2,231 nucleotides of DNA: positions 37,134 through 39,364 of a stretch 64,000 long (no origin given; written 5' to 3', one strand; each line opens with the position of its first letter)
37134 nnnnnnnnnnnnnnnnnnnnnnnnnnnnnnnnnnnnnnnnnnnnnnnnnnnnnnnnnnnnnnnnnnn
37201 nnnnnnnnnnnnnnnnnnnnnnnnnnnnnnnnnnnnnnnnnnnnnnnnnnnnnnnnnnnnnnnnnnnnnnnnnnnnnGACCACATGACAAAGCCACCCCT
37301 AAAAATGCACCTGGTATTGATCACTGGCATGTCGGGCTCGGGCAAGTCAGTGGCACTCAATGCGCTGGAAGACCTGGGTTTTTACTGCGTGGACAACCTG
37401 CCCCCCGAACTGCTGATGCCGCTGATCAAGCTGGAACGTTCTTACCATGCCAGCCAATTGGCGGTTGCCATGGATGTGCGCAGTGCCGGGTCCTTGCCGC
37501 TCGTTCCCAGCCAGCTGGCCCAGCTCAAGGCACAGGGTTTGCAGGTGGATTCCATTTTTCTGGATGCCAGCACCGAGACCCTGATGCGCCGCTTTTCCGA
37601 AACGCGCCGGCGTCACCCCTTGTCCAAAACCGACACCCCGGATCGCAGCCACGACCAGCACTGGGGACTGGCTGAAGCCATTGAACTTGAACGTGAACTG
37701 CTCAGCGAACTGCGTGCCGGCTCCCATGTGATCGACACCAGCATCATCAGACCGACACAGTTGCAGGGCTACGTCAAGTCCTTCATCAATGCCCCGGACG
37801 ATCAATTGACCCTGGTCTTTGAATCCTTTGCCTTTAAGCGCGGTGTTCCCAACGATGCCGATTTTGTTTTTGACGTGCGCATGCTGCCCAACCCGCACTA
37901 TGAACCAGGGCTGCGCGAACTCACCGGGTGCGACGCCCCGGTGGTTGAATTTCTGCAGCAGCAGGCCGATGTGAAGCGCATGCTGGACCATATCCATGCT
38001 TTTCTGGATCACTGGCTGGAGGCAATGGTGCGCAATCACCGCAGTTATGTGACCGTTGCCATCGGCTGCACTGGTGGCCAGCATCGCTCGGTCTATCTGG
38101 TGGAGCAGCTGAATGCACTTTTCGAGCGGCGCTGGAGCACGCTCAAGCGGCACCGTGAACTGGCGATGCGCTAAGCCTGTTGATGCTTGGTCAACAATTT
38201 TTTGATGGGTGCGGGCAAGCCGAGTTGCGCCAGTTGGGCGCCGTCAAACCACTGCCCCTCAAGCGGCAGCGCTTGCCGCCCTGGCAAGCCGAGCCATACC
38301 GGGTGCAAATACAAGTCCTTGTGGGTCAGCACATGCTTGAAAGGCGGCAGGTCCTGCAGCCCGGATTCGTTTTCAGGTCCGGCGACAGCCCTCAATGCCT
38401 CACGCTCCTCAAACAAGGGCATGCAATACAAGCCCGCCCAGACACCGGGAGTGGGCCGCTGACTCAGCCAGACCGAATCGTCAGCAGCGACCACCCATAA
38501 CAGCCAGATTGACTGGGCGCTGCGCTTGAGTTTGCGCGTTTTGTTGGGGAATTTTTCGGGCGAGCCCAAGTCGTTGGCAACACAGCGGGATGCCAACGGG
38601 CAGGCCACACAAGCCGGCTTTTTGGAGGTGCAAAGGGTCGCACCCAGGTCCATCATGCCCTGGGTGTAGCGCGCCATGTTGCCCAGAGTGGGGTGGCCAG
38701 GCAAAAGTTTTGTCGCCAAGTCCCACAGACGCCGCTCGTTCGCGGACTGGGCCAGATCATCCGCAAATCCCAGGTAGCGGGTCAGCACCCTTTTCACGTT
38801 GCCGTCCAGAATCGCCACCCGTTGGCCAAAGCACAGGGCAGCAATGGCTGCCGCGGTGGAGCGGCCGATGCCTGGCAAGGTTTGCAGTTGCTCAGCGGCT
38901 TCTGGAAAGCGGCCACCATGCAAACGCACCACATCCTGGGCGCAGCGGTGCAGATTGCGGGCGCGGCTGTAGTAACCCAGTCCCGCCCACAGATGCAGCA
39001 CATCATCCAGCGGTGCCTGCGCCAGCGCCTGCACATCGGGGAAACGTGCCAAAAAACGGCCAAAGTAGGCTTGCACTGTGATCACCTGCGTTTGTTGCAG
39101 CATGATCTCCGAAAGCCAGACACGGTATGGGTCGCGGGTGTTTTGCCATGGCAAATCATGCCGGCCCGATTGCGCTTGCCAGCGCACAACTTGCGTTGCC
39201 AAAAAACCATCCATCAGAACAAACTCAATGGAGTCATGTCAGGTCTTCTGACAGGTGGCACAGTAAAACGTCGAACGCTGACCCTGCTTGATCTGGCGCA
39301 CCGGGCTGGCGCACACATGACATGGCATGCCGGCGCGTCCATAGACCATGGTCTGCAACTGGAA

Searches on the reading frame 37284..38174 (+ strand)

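Call 13: search_protein_families(library=pfam, proteins=[window:37284-38174:+], max_evalue=0.001)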
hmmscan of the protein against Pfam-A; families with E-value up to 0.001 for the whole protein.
window:37284-38174:+ (296 aa): 3 families
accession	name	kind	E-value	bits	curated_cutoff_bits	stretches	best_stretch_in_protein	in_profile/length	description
PF22740.1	PapZ_C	-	9.4e-44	148.9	27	1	176-293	2-120/121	RapZ C-terminal domain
PF03668.21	RapZ-like_N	-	1.8e-41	142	25.4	1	8-168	1-154/158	RapZ-like N-terminal domain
PF13238.12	AAA_18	-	6e-05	23.9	29.4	0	11-107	1-111/128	AAA domain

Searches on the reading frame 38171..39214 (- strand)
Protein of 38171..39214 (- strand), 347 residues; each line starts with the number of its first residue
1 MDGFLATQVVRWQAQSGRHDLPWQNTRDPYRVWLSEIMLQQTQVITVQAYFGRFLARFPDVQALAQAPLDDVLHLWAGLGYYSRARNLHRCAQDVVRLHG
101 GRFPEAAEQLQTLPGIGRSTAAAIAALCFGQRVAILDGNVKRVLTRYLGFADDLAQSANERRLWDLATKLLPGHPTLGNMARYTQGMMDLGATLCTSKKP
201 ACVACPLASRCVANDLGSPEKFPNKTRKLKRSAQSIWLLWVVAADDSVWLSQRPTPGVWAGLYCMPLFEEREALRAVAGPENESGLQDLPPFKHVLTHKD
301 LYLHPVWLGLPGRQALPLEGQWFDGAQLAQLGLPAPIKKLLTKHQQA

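Call 13: search_protein_families(library=pfam, proteins=[window:38171-39214:-], max_evalue=0.001)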
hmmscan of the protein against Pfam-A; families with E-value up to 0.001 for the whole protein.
window:38171-39214:- (347 aa): 3 families
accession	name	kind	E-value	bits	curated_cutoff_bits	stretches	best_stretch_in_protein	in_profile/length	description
PF00730.31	HhH-GPD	-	6.3e-21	75.2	26.2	1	35-166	2-105/108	HhH-GPD superfamily base excision DNA repair protein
PF14815.12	NUDIX_4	-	9.5e-18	64.5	35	1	240-342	4-112/113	NUDIX domain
PF00633.29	HHH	-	1.4e-05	25.1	24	1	100-125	3-28/30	Helix-hairpin-helix motif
